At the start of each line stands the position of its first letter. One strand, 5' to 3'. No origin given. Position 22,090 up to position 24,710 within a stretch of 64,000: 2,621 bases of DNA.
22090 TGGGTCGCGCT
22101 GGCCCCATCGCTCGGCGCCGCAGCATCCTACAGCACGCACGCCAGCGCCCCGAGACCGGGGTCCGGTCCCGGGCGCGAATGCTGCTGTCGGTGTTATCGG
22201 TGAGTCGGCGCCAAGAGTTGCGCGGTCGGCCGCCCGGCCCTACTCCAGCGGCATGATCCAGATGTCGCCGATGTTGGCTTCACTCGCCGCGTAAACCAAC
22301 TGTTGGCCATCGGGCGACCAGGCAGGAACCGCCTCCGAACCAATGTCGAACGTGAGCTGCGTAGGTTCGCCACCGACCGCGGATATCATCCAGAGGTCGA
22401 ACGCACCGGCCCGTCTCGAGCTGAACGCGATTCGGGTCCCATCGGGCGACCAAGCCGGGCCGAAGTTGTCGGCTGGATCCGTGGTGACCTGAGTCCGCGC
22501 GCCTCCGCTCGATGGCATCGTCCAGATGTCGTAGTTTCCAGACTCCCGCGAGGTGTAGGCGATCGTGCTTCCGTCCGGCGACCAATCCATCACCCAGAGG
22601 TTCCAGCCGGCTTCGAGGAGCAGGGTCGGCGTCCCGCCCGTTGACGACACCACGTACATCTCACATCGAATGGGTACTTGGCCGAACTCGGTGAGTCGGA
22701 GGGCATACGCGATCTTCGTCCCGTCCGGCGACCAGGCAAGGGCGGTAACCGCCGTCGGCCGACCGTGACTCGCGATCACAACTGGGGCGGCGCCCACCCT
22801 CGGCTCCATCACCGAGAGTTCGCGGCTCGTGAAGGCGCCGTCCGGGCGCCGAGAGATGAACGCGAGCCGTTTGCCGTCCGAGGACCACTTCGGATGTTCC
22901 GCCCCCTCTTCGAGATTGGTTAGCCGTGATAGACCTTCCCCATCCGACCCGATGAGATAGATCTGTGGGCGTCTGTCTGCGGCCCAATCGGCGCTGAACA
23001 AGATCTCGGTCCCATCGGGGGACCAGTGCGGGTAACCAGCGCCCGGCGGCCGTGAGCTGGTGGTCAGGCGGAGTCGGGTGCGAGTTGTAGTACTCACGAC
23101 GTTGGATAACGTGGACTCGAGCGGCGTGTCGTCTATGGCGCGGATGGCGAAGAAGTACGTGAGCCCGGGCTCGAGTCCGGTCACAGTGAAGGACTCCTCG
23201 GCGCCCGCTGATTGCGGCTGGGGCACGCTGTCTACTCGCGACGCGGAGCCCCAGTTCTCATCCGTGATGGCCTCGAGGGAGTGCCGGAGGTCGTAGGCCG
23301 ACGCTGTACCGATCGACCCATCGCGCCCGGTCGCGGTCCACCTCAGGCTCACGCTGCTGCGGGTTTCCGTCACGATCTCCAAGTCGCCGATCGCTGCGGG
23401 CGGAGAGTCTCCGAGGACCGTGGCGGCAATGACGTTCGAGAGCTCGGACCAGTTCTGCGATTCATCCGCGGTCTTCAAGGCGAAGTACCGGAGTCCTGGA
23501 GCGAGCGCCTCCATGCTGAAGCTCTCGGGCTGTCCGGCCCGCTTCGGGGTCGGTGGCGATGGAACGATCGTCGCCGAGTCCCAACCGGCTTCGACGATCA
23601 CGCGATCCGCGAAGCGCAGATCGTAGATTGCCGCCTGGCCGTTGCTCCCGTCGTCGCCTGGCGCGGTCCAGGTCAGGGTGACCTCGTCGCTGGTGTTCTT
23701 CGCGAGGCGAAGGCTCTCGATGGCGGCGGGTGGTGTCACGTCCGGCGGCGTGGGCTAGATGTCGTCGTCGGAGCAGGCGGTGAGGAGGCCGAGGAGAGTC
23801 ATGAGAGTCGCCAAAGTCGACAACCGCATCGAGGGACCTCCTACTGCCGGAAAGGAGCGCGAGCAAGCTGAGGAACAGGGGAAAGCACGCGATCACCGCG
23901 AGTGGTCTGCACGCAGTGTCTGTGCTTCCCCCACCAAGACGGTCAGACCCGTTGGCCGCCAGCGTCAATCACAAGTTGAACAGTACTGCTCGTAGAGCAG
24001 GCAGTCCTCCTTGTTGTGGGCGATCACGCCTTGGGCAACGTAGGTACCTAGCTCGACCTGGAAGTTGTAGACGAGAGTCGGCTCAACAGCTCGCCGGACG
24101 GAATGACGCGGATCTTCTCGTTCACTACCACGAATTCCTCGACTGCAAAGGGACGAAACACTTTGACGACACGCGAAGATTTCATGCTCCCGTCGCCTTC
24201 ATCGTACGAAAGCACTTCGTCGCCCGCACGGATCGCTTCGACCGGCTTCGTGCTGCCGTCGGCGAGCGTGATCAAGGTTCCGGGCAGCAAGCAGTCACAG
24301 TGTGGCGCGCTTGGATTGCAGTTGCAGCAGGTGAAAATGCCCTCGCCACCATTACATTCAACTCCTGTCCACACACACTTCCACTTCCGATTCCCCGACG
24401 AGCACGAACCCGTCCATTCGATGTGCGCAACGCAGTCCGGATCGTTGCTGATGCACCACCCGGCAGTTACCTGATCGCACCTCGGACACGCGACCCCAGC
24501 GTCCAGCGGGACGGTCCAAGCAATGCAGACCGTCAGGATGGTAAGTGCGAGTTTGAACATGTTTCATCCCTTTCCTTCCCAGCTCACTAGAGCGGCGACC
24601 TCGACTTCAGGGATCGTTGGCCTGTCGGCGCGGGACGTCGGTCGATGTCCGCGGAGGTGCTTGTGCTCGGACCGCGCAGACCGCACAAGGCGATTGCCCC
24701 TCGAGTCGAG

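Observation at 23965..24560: Secreted Cys-rich module fused to a minimal, frame-split Hint domain in a lower-GC islet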

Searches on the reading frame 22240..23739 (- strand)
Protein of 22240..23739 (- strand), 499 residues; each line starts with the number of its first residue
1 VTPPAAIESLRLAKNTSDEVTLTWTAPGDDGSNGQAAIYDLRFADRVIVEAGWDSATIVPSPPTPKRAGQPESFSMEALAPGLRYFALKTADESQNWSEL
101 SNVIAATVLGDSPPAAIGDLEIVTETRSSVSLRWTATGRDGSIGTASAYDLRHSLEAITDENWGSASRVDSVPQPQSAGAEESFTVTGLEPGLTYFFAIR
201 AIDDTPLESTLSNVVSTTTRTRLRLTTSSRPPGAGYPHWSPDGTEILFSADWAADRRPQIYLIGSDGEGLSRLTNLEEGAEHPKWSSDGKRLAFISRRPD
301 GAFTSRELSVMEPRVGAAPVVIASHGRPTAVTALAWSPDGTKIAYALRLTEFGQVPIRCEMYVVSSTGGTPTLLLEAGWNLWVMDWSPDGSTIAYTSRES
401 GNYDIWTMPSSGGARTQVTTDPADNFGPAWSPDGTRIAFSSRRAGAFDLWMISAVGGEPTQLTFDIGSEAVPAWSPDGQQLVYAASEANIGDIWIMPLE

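Call 25: search_protein_families(library=pfam, proteins=[window:22240-23739:-], max_evalue=0.001)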
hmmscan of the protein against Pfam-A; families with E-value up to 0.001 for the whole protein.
window:22240-23739:- (499 aa): 8 families
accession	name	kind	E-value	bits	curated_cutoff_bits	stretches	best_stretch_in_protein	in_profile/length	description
PF07676.18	PD40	-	1.1e-41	140.4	20.9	3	416-451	2-38/38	WD40-like Beta Propeller Repeat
PF00041.27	fn3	-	3.3e-12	46.9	25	1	116-205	2-72/84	Fibronectin type III domain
PF00930.27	DPPIV_N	-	5.3e-11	42.3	22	0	379-425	43-103/354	Dipeptidyl peptidase IV (DPP IV) N-terminal region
PF25174.1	Beta-prop_THOC3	-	8.7e-09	35.2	305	1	384-490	52-153/272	THOC3 beta-propeller domain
PF16656.11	Pur_ac_phosph_N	-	1e-06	29.6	30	0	124-219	9-93/93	Purple acid Phosphatase, N-terminal domain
PF25460.1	Beta-prop_Aladin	-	2.8e-06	27.1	171.1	0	383-488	115-216/340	Aladin seven-bladed propeller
PF00400.38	WD40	-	3.4e-05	24.7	27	0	325-344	10-27/39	WD domain, G-beta repeat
PF23775.1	Beta-prop_RIG_2nd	-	0.0008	19.3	80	0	329-346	38-55/278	RIG second beta-propeller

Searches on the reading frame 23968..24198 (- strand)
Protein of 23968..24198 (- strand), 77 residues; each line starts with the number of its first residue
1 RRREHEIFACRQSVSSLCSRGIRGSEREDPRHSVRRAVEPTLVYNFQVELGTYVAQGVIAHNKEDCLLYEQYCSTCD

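Call 7: search_protein_families(library=pfam, max_evalue=10, proteins=[window:23968-24198:-])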
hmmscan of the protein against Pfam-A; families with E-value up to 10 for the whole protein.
seq(77 aa): 1 family
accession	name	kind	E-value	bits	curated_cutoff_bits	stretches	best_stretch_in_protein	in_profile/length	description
PF14890.11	Intein_splicing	-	0.25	11.6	35.8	1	33-62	125-155/155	Intein splicing domain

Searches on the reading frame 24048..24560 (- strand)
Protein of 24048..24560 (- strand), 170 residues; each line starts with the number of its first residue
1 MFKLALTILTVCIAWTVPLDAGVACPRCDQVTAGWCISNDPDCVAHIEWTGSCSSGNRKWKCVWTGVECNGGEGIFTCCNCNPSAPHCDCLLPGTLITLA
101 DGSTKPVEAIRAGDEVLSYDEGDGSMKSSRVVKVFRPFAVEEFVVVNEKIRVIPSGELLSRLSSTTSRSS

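Call 7: search_protein_families(library=pfam, max_evalue=10, proteins=[window:24051-24560:-])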
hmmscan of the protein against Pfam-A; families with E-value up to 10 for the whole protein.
seq(170 aa): 4 families
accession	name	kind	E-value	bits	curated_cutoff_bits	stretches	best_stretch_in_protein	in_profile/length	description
PF13403.11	Hint_2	-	0.0018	19.1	28.4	1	90-122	2-33/147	Hint domain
PF01079.26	Hint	-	0.0077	16.3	29.7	1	87-129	10-51/213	Hint module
PF05203.21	Hom_end_hint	-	0.01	16.2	32.1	1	90-120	1-31/228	Hom_end-associated Hint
PF14623.11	Vint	-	0.034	14.4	27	1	90-146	2-53/166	Hint-domain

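Call 8: search_protein_families(library=ncbifam, max_evalue=10, proteins=[window:24051-24560:-])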
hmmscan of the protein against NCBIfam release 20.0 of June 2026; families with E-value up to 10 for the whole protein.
seq(170 aa): 1 family
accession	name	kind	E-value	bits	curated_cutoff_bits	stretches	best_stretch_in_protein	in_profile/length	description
NF038136.1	rSAM_Rv_intein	exception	0.0035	16.3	700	1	89-125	75-110/574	intein-containing Rv2578c family radical SAM protein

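Call 29: find_encoding_contigs(protein=window:24048-24560:-, flank=3000, max_places=6)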
Protein window:24048-24560:- (170 aa): 21 contigs read that carry it; 6 places shown.
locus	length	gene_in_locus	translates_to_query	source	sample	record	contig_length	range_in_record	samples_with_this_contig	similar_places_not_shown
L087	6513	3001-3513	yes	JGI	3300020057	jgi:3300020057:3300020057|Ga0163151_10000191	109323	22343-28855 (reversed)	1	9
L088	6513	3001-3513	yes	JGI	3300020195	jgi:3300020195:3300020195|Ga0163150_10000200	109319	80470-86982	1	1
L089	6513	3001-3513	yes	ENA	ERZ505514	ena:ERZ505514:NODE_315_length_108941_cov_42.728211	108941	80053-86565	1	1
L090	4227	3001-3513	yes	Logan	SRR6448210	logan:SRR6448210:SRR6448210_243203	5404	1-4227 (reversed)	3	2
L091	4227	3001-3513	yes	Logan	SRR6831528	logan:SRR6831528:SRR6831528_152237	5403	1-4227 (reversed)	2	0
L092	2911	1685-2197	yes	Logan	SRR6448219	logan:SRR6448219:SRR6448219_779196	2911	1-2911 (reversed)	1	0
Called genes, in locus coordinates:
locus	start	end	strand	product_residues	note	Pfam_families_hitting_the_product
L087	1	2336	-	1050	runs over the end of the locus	PF22148:Fervidolysin_NPro-like, PF00082:Peptidase_S8, PF13860:FlgD_ig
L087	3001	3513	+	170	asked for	-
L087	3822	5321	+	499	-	PF00041:fn3 (weak), PF26549:Tricorn_N, PF07676:PD40 (weak), PF26550:Tricorn_2nd, PF26549:Tricorn_N (weak), PF26550:Tricorn_2nd, PF26549:Tricorn_N, PF07676:PD40, +6 more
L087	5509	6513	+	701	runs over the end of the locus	PF00771:FHIPEP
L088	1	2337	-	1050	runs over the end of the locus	PF22148:Fervidolysin_NPro-like, PF00082:Peptidase_S8, PF13860:FlgD_ig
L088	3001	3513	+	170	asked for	-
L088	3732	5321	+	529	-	PF00041:fn3 (weak), PF26549:Tricorn_N, PF07676:PD40 (weak), PF26550:Tricorn_2nd, PF26549:Tricorn_N (weak), PF26550:Tricorn_2nd, PF07676:PD40, PF26549:Tricorn_N, +5 more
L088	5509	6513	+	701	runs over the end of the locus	PF00771:FHIPEP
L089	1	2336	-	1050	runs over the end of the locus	PF22148:Fervidolysin_NPro-like, PF00082:Peptidase_S8, PF13860:FlgD_ig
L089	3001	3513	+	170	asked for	-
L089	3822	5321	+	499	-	PF00041:fn3 (weak), PF26549:Tricorn_N, PF07676:PD40 (weak), PF26550:Tricorn_2nd, PF26549:Tricorn_N (weak), PF26550:Tricorn_2nd, PF26549:Tricorn_N, PF07676:PD40, +6 more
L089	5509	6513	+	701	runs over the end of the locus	PF00771:FHIPEP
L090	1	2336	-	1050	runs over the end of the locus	PF22148:Fervidolysin_NPro-like, PF00082:Peptidase_S8, PF13860:FlgD_ig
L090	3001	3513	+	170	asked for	-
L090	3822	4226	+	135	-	?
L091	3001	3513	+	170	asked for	-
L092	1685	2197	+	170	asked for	-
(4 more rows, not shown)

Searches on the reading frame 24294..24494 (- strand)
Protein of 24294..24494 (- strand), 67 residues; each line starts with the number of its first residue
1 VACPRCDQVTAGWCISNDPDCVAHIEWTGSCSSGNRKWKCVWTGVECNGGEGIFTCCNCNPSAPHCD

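Call 57: find_homologous_proteins(query=A4, max_evalue=0.01)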
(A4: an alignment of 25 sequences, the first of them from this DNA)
Query A4 (25 sequences): 175 candidates shared short words with the query, none scored E <= 0.01.

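Call 76: predict_structure(alignment_id=A5)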
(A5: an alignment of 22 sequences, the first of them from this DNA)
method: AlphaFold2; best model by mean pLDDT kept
length: 67 residues; sequences in the alignment: 22
mean_pLDDT: 87.5   pTM: 0.70
mean pLDDT of the five models: 87.5, 85.8, 85.4, 84.5, 67.6
residues with pLDDT >= 90: 39; 70-90: 23; 50-70: 4; < 50: 1
segments of 3 or more residues with pLDDT < 50: none
pLDDT, mean of each block of 10 residues (from residue 1): 87 89 93 91 85 93 68
secondary structure, 60 per line:
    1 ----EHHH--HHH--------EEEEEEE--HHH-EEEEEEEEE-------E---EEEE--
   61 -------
elements in order: E22-28 E35-43 E55-58

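Call 78: fold_search(model_id=the predicted structure, library=pdb)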
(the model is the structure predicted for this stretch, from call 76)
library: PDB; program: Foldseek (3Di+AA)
matches with E <= 10: 424; with E <= 0.001: 0
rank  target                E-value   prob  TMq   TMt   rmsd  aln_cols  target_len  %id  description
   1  8voh_MODEL_1_B        9.0e-01  0.30  0.39  0.43   5.8        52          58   21  HADDOCK models of human alphaM I-domain bound to the the N-terminal domain of the cytokine pleiotrophin (released 2024-05-15)
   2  5eua_B                1.0e+00  0.18  0.28  0.11   4.5        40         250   18  Crystal structure of extended-spectrum beta-lactamase BEL-1 in complex with Moxalactam (released 2016-09-21)
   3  4xpu_B                1.0e+00  0.15  0.33  0.16  10.1        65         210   11  The crystal structure of EndoV from E.coli (released 2015-08-19)
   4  4xpu_A                1.1e+00  0.18  0.34  0.16   5.4        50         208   10  The crystal structure of EndoV from E.coli (released 2015-08-19)
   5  5eoo_D                1.2e+00  0.16  0.27  0.10   4.5        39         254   18  Crystal structure of extended-spectrum beta-lactamase BEL-1 (monoclinic form) (released 2016-09-21)
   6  3fvr_F                1.3e+00  0.47  0.40  0.11   3.5        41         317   12  Crystal Structure of Acetyl Xylan Esterase from Bacillus pumilus, monoclinic crystal form I (released 2010-01-05)
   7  3fvr_I                1.3e+00  0.47  0.40  0.11   3.5        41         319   12  Crystal Structure of Acetyl Xylan Esterase from Bacillus pumilus, monoclinic crystal form I (released 2010-01-05)
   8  3fvt_F                1.3e+00  0.47  0.40  0.11   3.5        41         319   12  Crystal Structure of Acetyl Xylan Esterase from Bacillus pumilus, monoclinic crystal form II (released 2010-01-05)
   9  3fvr_A                1.3e+00  0.47  0.40  0.11   3.5        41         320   12  Crystal Structure of Acetyl Xylan Esterase from Bacillus pumilus, monoclinic crystal form I (released 2010-01-05)
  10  3fyt_L                1.3e+00  0.44  0.40  0.11   3.5        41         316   12  Crystal structure of Bacillus pumilus acetyl xylan esterase S181A mutant in complex with beta-D-xylopyranose (released 2010-01-26)
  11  3fyu_D                1.4e+00  0.44  0.40  0.11   3.5        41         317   12  Crystal structure of acetyl xylan esterase from Bacillus pumilus obtained in presence of D-xylose and sodium acetate (released 2010-01-26)
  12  5eph_C                1.4e+00  0.30  0.36  0.13   3.8        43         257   14  Crystal structure of extended-spectrum beta-lactamase BEL-1 in complex with Imipenem (released 2016-09-21)
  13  3fyu_H                1.5e+00  0.41  0.40  0.11   3.5        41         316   12  Crystal structure of acetyl xylan esterase from Bacillus pumilus obtained in presence of D-xylose and sodium acetate (released 2010-01-26)
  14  3fvr_B                1.5e+00  0.41  0.40  0.11   3.5        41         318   12  Crystal Structure of Acetyl Xylan Esterase from Bacillus pumilus, monoclinic crystal form I (released 2010-01-05)
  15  6w34_A                1.5e+00  0.15  0.26  0.10   4.6        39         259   18  Crystal Structure of Class A Beta-lactamase from Bacillus cereus (released 2020-03-25)
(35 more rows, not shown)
